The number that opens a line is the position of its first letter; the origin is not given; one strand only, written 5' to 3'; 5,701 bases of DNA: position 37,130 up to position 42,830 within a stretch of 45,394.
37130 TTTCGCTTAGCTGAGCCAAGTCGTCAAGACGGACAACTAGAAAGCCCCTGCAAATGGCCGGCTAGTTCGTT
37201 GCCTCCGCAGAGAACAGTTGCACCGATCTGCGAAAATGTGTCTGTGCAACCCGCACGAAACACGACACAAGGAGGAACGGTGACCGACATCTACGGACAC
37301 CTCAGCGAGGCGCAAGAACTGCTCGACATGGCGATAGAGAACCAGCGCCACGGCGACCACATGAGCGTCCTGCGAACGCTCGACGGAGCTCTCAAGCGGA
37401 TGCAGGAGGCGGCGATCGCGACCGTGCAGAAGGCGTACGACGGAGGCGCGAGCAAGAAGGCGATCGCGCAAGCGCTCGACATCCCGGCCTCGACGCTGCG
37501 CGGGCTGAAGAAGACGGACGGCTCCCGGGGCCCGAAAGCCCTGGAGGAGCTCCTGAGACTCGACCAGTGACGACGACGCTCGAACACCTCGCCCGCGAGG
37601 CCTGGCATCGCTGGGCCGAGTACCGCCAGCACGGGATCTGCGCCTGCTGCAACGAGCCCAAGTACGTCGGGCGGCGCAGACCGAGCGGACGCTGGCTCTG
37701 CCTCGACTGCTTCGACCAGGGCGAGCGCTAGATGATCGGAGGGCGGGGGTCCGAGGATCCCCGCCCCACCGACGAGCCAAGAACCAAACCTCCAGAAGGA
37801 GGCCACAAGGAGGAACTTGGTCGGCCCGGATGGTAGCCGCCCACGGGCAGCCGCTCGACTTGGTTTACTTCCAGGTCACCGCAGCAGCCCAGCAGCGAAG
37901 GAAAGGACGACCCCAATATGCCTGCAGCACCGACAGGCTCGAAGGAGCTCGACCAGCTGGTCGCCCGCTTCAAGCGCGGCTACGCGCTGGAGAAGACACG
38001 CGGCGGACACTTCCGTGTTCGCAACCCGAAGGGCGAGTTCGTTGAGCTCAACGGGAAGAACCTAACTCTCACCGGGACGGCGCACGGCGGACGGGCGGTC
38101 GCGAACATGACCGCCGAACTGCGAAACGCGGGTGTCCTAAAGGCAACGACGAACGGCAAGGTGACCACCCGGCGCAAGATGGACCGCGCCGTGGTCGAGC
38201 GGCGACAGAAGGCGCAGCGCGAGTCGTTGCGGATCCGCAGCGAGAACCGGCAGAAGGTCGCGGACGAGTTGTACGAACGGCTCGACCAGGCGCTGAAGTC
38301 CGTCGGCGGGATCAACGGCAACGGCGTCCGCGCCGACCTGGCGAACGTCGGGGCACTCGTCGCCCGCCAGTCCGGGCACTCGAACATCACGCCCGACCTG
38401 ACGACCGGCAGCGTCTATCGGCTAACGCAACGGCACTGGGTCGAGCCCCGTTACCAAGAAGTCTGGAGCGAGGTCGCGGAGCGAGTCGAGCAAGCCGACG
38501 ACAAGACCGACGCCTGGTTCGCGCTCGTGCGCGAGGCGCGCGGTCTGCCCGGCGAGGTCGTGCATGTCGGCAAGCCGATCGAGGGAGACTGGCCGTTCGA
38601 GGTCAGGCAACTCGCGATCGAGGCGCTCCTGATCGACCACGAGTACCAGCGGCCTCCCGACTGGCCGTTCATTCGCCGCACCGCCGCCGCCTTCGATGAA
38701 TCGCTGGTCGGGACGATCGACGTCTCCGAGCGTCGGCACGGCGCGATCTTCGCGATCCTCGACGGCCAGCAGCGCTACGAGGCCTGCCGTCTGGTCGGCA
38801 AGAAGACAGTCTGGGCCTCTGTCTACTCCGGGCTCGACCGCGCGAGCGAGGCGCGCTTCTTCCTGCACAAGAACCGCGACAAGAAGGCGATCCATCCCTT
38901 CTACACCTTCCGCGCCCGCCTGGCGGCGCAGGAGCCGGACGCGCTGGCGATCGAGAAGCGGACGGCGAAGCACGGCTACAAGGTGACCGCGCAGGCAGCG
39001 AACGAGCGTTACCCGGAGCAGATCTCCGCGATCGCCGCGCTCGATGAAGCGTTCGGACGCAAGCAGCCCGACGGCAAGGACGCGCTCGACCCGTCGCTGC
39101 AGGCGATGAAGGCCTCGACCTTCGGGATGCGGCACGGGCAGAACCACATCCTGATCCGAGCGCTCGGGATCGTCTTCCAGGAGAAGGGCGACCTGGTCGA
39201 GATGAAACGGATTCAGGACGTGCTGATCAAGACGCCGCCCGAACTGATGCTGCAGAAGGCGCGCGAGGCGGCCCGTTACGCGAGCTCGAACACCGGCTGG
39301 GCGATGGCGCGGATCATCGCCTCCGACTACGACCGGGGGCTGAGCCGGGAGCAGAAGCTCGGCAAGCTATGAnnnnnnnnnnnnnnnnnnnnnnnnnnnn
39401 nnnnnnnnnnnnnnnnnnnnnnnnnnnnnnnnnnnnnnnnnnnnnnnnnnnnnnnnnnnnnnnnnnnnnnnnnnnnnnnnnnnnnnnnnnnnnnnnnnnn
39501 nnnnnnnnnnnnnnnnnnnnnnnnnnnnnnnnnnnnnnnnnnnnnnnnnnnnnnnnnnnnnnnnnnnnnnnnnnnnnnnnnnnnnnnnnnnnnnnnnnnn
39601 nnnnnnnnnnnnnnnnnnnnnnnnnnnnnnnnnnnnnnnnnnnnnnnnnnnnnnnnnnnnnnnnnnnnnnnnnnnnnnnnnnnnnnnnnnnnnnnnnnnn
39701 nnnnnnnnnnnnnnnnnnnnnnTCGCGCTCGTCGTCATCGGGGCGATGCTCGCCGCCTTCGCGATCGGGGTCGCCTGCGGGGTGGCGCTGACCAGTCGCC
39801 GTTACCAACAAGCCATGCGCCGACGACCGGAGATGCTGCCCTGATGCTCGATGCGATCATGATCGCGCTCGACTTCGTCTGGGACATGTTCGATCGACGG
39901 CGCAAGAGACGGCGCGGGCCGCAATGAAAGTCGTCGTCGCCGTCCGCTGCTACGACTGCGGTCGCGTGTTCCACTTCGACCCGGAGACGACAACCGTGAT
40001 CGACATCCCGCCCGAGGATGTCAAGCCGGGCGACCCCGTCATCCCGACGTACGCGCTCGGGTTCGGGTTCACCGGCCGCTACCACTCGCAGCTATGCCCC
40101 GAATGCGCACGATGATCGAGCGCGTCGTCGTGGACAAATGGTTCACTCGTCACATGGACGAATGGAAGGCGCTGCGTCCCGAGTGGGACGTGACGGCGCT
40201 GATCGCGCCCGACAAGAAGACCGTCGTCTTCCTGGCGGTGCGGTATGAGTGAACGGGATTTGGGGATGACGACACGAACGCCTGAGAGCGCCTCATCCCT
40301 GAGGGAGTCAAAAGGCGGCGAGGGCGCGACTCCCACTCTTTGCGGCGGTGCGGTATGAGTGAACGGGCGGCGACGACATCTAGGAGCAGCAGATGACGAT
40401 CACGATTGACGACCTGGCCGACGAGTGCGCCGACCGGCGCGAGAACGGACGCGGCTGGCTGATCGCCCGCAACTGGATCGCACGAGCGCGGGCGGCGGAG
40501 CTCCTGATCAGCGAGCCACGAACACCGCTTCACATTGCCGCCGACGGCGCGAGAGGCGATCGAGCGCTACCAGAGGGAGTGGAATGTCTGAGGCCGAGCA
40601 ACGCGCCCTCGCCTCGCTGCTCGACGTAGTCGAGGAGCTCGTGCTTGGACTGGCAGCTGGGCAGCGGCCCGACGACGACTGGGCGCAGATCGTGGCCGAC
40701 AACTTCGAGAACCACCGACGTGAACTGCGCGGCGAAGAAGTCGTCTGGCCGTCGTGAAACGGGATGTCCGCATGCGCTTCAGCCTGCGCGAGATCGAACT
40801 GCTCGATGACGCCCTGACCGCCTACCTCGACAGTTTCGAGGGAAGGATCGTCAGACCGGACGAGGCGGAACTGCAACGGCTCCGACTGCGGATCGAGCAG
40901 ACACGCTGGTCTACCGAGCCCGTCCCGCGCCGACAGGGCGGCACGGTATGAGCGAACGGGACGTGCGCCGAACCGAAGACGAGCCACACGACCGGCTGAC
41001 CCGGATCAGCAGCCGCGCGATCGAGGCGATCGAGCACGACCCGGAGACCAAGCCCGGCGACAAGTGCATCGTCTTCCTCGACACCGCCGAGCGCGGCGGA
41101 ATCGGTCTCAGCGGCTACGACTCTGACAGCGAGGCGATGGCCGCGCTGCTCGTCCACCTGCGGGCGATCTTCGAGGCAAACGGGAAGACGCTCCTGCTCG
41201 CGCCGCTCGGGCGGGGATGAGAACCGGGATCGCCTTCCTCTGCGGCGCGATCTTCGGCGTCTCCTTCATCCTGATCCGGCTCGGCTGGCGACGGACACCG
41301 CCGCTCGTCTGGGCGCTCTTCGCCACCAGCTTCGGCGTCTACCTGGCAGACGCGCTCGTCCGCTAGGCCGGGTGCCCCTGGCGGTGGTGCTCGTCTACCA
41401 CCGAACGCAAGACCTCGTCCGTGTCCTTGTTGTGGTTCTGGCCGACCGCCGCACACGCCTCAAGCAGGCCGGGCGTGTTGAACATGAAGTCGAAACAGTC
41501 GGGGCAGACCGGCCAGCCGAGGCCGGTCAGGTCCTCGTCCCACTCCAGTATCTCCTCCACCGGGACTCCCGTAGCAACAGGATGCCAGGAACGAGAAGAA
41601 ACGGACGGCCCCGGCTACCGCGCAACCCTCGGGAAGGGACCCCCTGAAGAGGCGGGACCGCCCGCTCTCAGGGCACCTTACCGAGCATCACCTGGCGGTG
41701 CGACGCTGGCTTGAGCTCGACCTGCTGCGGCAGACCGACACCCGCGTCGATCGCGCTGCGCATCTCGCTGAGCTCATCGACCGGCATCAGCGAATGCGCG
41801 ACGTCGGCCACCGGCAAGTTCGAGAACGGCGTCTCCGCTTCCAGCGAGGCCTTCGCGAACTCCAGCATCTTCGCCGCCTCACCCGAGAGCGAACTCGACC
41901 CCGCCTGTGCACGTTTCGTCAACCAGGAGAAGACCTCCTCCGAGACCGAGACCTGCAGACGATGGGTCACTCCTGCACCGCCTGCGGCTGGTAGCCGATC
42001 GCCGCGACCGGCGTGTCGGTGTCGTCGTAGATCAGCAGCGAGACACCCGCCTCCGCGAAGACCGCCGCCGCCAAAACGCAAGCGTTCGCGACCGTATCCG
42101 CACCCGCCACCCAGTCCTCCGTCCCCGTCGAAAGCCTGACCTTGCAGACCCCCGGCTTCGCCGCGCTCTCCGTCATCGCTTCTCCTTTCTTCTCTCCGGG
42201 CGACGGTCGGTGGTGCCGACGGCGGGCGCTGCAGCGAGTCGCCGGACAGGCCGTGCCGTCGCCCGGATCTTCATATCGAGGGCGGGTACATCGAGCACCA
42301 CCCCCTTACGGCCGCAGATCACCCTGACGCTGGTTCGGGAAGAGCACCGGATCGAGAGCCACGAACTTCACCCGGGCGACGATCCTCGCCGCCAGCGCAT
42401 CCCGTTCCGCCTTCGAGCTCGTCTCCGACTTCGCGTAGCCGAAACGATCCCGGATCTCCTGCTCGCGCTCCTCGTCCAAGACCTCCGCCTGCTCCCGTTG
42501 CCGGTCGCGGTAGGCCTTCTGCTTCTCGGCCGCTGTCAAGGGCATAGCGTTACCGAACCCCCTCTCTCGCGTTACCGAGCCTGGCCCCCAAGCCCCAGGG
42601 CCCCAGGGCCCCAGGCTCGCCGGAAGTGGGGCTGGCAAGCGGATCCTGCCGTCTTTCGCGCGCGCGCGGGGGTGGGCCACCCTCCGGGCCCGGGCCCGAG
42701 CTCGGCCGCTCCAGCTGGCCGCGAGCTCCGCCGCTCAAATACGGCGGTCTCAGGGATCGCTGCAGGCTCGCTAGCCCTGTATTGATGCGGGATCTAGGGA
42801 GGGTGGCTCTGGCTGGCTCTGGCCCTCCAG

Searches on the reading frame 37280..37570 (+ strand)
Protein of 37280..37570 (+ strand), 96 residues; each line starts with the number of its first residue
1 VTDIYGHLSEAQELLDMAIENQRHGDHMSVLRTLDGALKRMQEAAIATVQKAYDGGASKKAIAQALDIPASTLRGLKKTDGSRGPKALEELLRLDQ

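Call 9: search_protein_families(library=pfam, proteins=[window:37280-37570:+], max_evalue=0.01)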
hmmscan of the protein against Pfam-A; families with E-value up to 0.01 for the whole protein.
window:37280-37570:+ (96 aa): 3 families
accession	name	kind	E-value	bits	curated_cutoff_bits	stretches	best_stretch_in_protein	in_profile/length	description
PF04218.19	CENP-B_N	-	1.9e-05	24.7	21.2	1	51-78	17-44/53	CENP-B N-terminal DNA-binding domain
PF01527.26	HTH_Tnp_1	-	0.0033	18.1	24.1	1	46-93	13-62/75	Transposase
PF13384.12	HTH_23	-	0.0047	17.2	24.6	1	48-78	9-39/50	Homeodomain-like domain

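Call 10: search_protein_families(library=phrogs, proteins=[window:37280-37570:+], max_evalue=0.001)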
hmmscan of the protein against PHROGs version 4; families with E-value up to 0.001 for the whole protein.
window:37280-37570:+ (96 aa): 0 families

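Call 108: search_protein_families(library=ncbifam, proteins=[window:37280-37570:+], max_evalue=0.01)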
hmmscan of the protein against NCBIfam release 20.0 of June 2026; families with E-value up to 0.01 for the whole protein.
window:37280-37570:+ (96 aa): 3 families
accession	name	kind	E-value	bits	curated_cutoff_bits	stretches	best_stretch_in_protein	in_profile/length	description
NF009167.0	PRK12514.1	equivalog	0.0027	17.6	265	1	10-75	100-165/180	RNA polymerase sigma factor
NF007227.0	PRK09645.1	subfamily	0.0035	17.3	202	1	29-74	111-156/177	sigma-70 family RNA polymerase sigma factor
NF009189.0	PRK12537.1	equivalog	0.0061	16.1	261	1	17-78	110-171/182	RNA polymerase sigma factor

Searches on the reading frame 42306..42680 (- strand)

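Call 30: search_protein_families(library=phrogs, proteins=[window:42306-42680:-], max_evalue=0.001)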
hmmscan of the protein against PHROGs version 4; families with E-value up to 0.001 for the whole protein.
window:42306-42680:- (124 aa): 1 family
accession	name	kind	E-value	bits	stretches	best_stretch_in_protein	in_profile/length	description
phrog_37261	-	unknown function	0.00023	22.1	1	46-97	6-58/61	-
